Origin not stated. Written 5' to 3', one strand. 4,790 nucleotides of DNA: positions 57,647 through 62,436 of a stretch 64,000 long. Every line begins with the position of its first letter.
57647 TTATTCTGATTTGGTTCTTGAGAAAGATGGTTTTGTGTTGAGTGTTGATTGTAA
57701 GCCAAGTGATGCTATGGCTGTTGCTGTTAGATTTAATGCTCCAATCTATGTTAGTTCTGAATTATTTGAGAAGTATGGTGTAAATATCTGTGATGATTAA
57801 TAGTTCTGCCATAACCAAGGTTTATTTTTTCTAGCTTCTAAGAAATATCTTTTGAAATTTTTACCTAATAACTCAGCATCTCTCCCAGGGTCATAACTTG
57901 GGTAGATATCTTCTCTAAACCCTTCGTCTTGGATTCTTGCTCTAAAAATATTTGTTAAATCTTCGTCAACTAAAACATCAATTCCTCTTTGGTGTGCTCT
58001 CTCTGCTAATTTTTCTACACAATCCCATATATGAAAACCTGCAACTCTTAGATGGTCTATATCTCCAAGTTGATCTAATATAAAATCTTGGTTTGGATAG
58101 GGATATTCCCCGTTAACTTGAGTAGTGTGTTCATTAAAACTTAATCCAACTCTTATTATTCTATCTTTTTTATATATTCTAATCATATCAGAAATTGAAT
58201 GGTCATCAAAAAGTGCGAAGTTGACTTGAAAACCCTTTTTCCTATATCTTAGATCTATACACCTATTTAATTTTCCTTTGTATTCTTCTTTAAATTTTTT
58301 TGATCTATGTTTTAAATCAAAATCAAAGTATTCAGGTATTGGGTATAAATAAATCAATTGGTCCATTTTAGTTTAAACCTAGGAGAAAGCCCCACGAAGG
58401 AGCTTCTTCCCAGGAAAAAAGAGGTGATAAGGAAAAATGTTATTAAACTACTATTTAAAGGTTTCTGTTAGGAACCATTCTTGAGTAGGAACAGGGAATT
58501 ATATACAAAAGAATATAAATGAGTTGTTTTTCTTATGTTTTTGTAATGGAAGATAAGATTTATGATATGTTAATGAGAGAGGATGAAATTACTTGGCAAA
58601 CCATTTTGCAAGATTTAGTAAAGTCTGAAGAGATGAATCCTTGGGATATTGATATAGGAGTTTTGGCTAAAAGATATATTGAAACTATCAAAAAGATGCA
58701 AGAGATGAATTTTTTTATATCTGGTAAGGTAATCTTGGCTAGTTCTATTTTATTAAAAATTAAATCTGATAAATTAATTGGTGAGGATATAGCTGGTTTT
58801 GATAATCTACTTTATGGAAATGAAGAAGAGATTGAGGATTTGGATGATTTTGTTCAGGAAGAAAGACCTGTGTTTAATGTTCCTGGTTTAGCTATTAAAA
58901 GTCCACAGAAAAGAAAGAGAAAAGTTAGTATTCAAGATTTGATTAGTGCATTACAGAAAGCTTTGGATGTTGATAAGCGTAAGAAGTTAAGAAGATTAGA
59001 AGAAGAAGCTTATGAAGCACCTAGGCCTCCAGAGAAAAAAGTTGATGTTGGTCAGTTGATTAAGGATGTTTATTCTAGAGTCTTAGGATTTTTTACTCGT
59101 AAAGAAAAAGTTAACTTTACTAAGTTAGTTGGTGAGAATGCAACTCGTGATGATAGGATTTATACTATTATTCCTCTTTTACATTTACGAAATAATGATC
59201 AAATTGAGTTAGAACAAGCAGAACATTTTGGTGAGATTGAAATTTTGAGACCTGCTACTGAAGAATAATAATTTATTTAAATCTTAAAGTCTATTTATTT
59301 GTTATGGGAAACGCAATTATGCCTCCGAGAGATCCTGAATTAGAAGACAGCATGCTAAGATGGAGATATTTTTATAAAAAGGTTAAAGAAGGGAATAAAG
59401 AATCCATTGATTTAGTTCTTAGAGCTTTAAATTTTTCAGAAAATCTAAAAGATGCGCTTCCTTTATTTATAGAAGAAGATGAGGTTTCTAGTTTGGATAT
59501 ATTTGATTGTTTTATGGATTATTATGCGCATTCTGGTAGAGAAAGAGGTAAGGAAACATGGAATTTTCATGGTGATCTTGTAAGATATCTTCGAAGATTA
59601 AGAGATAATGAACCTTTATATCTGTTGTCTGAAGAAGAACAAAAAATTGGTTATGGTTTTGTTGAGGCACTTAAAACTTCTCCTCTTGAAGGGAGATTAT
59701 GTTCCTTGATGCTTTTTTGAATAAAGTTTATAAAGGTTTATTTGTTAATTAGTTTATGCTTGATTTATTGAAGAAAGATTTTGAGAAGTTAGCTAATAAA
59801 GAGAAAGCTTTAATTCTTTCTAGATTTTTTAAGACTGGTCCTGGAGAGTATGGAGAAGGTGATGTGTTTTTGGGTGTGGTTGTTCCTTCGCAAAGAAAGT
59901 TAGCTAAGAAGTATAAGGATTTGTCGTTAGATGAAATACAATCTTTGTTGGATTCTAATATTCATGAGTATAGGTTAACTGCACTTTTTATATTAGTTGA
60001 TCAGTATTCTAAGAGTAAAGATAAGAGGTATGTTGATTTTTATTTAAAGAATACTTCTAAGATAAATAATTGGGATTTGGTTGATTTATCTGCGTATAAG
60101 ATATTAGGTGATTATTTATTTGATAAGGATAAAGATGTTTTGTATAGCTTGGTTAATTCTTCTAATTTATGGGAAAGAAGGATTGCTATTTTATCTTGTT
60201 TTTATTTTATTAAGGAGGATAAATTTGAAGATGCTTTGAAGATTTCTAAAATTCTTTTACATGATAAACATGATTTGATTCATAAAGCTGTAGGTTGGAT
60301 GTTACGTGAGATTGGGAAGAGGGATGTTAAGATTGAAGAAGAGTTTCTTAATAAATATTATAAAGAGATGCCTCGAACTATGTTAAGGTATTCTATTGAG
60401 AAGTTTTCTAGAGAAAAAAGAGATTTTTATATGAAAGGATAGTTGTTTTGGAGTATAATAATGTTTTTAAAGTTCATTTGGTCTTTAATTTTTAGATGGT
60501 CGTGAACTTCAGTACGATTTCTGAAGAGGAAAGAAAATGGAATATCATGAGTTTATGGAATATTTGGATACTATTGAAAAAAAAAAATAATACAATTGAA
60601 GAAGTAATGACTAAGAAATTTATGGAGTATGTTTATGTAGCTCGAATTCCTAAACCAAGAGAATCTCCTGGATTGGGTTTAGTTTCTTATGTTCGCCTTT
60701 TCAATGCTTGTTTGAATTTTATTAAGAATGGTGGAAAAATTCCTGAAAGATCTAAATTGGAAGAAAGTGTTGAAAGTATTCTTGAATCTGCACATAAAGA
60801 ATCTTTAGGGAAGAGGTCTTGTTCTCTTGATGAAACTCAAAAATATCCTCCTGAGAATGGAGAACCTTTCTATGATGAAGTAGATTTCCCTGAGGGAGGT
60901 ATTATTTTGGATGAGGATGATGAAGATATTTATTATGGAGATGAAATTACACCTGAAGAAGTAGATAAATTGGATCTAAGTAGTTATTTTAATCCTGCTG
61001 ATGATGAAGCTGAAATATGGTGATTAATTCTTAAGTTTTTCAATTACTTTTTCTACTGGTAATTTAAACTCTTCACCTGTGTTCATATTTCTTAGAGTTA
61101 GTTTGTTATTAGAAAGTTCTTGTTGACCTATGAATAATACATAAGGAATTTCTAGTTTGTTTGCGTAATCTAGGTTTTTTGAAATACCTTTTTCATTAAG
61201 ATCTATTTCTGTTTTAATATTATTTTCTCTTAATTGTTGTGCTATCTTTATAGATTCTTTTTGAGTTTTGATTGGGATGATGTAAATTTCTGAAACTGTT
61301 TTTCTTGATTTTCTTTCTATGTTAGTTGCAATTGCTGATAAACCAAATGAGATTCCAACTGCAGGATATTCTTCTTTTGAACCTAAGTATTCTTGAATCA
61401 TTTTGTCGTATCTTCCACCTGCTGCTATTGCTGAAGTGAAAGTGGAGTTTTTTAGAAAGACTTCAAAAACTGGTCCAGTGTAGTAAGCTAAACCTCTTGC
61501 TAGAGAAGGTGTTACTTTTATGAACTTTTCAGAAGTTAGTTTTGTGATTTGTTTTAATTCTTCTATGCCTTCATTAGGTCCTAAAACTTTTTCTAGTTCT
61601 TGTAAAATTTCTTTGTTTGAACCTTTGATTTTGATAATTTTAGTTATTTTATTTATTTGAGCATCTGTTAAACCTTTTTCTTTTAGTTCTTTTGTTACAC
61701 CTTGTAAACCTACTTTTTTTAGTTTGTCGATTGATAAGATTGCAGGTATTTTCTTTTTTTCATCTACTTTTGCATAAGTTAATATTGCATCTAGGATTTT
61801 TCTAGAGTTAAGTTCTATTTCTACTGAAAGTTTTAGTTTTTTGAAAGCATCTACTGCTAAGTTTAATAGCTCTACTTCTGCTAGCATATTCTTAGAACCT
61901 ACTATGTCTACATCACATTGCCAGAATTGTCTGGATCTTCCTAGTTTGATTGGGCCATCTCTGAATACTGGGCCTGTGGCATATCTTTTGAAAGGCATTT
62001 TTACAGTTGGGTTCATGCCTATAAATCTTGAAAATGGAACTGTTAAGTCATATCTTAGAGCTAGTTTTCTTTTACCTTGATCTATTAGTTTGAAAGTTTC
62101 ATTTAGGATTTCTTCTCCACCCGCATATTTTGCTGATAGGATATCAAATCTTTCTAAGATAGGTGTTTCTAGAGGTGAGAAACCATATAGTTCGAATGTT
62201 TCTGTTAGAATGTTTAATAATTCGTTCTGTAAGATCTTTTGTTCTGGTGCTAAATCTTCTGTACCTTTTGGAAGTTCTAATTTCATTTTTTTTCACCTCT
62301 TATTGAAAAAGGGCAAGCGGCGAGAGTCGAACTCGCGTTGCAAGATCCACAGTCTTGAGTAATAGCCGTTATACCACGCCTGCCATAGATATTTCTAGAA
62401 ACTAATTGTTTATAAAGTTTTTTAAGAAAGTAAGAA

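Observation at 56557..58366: Membrane-anchored Lon-like protease coupled to a membrane-anchored DUF151 nuclease-domain protein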

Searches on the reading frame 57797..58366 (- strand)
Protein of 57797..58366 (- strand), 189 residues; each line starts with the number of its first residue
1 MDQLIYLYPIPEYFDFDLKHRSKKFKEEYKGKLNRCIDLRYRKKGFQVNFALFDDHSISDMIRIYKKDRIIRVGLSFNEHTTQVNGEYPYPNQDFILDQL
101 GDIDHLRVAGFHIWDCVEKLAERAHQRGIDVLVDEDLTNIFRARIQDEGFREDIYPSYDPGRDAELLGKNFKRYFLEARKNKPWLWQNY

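Call 3: search_protein_families(library=pfam, proteins=[window:57797-58366:-], max_evalue=0.1)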
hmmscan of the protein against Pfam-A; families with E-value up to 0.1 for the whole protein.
window:57797-58366:- (189 aa): 1 family
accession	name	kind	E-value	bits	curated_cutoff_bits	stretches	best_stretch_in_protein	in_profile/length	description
PF00857.26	Isochorismatase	-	0.012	16.1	27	1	96-144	107-154/175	Isochorismatase domain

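Call 4: search_protein_families(library=ncbifam, proteins=[window:57797-58366:-], max_evalue=0.1)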
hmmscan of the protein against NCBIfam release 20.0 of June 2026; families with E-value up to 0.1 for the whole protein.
window:57797-58366:- (189 aa): 0 families

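Call 51: search_protein_families(library=padloc, proteins=[window:57797-58366:-], max_evalue=0.01)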
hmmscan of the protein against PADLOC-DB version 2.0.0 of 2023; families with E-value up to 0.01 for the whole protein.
window:57797-58366:- (189 aa): 0 families

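Call 76: search_solved_structures(query=window:57797-58366:-, max_evalue=1)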
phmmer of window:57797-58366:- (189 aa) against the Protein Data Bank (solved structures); distinct sequences matched with E-value up to 1: 0.

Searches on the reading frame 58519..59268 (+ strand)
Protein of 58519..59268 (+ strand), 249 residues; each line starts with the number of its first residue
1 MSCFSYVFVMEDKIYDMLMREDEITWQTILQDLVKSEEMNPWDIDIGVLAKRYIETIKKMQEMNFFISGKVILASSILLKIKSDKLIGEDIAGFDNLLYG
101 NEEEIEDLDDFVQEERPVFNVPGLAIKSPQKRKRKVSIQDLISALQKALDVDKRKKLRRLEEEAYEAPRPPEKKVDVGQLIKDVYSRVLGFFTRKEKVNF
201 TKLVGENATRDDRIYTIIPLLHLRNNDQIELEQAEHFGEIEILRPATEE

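Call 3: search_protein_families(library=pfam, proteins=[window:58519-59268:+], max_evalue=0.1)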
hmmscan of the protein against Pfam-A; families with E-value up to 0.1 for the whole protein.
window:58519-59268:+ (249 aa): 1 family
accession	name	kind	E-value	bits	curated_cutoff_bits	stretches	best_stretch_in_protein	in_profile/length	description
PF02616.19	SMC_ScpA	-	4e-12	47.1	24.6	2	33-93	1-63/232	Segregation and condensation protein ScpA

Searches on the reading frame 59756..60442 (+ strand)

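Call 3: search_protein_families(library=pfam, proteins=[window:59756-60442:+], max_evalue=0.1)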
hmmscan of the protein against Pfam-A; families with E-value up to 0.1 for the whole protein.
window:59756-60442:+ (228 aa): 2 families
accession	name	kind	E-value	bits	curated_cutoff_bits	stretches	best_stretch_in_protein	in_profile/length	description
PF08713.17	DNA_alkylation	-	8.6e-65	218.8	21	1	6-217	2-213/213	DNA alkylation repair enzyme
PF04937.20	DUF659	-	0.0073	16.4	34.7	1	44-125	1-82/152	Protein of unknown function (DUF 659)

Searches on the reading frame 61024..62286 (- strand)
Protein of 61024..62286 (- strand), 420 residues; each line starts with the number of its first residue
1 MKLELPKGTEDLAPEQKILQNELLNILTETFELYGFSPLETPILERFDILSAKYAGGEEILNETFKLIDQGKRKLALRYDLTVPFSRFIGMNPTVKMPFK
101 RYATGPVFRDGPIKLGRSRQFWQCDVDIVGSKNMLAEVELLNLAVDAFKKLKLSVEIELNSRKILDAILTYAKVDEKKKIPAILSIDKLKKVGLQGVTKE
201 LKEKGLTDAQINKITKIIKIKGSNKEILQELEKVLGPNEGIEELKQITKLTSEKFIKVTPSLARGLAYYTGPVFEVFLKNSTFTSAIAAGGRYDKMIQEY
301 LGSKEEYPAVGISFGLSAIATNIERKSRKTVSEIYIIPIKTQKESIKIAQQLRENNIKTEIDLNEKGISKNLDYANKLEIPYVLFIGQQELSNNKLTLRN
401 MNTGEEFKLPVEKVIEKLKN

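Call 83: search_protein_families(library=pfam, proteins=[window:61024-62286:-], max_evalue=0.001)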
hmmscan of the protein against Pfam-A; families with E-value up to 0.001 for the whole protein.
window:61024-62286:- (420 aa): 3 families
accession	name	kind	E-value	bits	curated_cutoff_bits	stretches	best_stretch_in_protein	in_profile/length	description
PF13393.11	tRNA-synt_His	-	7.4e-45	153.9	25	1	8-319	1-308/308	Histidyl-tRNA synthetase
PF03129.25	HGTP_anticodon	-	2.3e-19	69.8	21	1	334-420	2-93/94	Anticodon binding domain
PF01409.25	tRNA-synt_2d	-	0.00076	19.5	19.8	0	20-137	19-141/246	tRNA synthetases class II core domain (F)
